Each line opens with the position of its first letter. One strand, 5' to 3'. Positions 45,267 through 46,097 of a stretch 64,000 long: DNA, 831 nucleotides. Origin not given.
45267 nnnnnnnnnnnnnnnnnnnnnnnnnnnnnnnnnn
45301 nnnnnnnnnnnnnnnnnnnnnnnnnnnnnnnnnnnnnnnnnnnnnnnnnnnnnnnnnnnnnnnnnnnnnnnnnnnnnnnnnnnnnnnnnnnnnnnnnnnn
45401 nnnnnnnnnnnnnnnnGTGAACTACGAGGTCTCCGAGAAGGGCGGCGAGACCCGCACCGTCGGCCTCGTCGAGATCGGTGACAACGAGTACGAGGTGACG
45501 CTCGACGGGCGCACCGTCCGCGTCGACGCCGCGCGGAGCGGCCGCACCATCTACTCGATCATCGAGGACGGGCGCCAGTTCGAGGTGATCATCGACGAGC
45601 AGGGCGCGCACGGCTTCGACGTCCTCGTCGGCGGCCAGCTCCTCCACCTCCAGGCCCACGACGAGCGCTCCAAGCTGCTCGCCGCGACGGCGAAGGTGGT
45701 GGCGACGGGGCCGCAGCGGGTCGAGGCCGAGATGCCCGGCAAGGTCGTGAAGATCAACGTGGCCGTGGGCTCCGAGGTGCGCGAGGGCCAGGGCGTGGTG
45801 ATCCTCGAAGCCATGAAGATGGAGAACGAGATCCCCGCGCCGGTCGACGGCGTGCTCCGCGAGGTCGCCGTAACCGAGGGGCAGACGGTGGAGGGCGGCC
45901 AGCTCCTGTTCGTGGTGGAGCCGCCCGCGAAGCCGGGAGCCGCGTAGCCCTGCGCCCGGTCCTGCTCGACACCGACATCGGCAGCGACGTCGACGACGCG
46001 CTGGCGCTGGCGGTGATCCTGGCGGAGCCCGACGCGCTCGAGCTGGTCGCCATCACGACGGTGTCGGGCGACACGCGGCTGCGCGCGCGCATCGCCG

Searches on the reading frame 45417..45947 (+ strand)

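Call 65: search_protein_families(library=pfam, proteins=[window:45417-45947:+], max_evalue=0.000001)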
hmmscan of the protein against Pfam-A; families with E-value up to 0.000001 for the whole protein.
window:45417-45947:+ (176 aa): 2 families
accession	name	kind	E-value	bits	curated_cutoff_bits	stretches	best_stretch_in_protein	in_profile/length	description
PF00364.28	Biotin_lipoyl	-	8.6e-20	70.8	22.1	1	102-166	3-72/73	Biotin-requiring enzyme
PF13533.13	Biotin_lipoyl_2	-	2.8e-11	43.4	29.8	0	141-167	5-31/32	Biotin-lipoyl like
